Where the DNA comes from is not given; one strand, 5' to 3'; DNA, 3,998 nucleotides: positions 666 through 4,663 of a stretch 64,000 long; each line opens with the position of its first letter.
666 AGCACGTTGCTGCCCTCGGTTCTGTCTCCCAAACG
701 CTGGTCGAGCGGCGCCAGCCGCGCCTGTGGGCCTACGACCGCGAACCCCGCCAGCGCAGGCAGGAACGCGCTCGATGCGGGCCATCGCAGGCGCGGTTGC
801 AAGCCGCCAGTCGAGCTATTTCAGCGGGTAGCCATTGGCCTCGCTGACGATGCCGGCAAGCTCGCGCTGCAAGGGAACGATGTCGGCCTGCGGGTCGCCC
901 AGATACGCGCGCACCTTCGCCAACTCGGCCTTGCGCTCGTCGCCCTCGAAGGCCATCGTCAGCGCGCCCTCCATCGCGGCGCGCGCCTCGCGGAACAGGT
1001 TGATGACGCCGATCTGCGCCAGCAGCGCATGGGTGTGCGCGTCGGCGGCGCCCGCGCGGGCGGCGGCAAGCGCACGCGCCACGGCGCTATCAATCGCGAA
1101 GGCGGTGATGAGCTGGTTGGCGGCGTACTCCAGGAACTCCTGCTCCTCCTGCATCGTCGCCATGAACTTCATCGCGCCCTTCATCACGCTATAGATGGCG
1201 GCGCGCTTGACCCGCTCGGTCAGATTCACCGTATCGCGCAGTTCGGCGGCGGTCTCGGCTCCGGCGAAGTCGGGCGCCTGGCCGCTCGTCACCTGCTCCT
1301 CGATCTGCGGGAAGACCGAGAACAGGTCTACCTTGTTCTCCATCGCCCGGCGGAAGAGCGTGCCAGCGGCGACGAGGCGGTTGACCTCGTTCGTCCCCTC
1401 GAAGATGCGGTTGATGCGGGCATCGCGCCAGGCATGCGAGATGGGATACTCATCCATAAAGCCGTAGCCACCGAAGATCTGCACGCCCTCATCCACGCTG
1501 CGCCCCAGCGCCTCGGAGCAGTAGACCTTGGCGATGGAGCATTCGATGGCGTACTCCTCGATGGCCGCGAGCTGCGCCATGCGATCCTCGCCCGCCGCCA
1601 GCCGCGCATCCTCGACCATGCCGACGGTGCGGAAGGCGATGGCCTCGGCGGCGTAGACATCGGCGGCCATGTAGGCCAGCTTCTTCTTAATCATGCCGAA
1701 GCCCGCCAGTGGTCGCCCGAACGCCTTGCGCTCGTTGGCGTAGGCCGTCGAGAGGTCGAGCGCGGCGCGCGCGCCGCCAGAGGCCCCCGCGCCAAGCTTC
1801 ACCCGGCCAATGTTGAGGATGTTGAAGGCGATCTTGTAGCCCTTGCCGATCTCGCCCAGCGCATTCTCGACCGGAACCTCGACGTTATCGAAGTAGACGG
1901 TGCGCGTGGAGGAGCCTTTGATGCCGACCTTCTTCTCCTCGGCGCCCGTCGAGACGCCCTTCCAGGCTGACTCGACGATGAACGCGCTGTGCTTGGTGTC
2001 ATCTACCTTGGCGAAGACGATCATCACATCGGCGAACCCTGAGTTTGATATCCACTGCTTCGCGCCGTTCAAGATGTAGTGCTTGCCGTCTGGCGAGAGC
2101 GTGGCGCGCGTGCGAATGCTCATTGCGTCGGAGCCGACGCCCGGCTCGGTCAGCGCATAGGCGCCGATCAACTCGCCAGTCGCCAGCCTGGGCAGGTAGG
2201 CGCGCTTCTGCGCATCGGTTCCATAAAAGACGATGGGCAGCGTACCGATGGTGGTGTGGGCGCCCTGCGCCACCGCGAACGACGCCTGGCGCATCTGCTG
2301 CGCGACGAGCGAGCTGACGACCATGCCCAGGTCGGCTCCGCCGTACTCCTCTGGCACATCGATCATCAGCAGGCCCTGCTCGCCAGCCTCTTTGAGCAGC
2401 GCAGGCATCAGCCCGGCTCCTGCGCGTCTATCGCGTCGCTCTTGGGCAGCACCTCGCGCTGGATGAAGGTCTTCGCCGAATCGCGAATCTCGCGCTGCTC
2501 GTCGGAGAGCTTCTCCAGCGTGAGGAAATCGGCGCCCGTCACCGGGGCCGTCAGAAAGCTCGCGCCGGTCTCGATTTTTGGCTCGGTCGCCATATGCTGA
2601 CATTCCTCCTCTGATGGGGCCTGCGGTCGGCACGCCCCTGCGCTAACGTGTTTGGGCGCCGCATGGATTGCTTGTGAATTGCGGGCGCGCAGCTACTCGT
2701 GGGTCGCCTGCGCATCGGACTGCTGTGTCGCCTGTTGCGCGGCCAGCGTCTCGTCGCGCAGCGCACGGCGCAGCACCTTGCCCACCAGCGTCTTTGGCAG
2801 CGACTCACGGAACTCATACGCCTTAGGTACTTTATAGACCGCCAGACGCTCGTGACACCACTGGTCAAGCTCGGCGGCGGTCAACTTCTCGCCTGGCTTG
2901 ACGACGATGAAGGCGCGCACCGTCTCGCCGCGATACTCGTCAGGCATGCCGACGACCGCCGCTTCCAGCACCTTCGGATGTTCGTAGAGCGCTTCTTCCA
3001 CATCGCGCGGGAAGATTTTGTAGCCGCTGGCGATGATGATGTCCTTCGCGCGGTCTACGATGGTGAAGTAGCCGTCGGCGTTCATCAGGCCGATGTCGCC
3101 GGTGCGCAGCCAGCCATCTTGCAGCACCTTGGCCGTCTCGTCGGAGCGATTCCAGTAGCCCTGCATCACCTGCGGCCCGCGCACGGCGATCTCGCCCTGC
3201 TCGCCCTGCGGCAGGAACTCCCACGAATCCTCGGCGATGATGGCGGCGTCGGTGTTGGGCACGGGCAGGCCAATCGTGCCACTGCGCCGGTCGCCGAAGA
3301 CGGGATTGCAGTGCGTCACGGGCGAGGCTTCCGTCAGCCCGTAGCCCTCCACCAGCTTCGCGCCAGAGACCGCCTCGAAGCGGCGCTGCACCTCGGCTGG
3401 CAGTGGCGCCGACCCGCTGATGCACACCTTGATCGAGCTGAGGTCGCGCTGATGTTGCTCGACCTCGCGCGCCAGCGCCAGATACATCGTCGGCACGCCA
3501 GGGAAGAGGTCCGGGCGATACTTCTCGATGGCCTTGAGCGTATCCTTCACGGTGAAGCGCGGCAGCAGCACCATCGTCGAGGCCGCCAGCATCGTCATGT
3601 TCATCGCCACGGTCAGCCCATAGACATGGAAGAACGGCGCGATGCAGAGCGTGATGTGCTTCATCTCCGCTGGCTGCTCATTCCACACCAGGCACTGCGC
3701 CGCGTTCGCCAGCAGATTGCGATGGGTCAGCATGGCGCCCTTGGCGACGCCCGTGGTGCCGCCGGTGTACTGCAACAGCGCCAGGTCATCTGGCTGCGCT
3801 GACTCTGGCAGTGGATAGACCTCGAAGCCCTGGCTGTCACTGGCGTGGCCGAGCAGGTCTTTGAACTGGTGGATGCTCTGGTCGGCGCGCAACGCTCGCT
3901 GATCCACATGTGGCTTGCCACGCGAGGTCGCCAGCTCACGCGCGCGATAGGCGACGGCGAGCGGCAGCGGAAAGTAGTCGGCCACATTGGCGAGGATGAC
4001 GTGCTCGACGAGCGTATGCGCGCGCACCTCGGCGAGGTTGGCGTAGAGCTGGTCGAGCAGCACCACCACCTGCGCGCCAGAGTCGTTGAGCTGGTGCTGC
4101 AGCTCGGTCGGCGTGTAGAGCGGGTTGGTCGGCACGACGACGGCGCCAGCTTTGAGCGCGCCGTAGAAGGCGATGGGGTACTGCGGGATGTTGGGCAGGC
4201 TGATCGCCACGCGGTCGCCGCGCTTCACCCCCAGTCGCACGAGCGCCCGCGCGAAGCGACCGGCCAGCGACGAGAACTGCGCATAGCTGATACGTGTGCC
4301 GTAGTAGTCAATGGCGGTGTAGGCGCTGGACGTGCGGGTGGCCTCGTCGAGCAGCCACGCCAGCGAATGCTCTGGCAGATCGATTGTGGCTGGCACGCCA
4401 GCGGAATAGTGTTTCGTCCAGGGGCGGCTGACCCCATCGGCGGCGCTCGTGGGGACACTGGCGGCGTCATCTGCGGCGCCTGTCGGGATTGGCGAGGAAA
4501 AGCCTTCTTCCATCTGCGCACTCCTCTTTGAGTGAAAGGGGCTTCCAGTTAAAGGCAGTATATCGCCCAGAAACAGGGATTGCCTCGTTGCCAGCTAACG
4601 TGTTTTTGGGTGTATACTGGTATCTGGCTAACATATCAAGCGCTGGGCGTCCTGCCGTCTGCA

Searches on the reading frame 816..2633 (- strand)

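Call 59: search_protein_families(library=pfam, proteins=[window:816-2633:-], max_evalue=0.00001)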
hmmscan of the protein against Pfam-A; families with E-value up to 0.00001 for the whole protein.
window:816-2633:- (605 aa): 5 families
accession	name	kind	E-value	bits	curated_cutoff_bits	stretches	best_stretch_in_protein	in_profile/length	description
PF00441.29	Acyl-CoA_dh_1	-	1.6e-36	126.1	22.4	1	263-423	1-146/150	Acyl-CoA dehydrogenase, C-terminal domain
PF02770.24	Acyl-CoA_dh_M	-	2.5e-24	85.7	33.3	1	158-251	1-97/97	Acyl-CoA dehydrogenase, middle domain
PF02771.21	Acyl-CoA_dh_N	-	1.7e-21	77.1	22.9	1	72-154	30-113/113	Acyl-CoA dehydrogenase, N-terminal domain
PF08028.16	Acyl-CoA_dh_2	-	3.1e-14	53.8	22.7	1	281-415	4-133/134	Acyl-CoA dehydrogenase, C-terminal domain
PF21263.2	Acyl-CoA-dh_C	-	3.5e-10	40.5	27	1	476-575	3-95/96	Acyl-CoA dehydrogenase, C-terminal domain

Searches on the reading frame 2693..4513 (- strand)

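Call 59: search_protein_families(library=pfam, proteins=[window:2693-4513:-], max_evalue=0.00001)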
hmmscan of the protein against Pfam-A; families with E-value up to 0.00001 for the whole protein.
window:2693-4513:- (606 aa): 2 families
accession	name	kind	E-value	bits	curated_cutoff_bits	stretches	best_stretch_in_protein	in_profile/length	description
PF00501.34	AMP-binding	-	4.3e-103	345.5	29.9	1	58-454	4-384/384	AMP-binding enzyme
PF13193.12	AMP-binding_C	-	1.5e-21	77.5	24.5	1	505-579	2-76/76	AMP-binding enzyme C-terminal domain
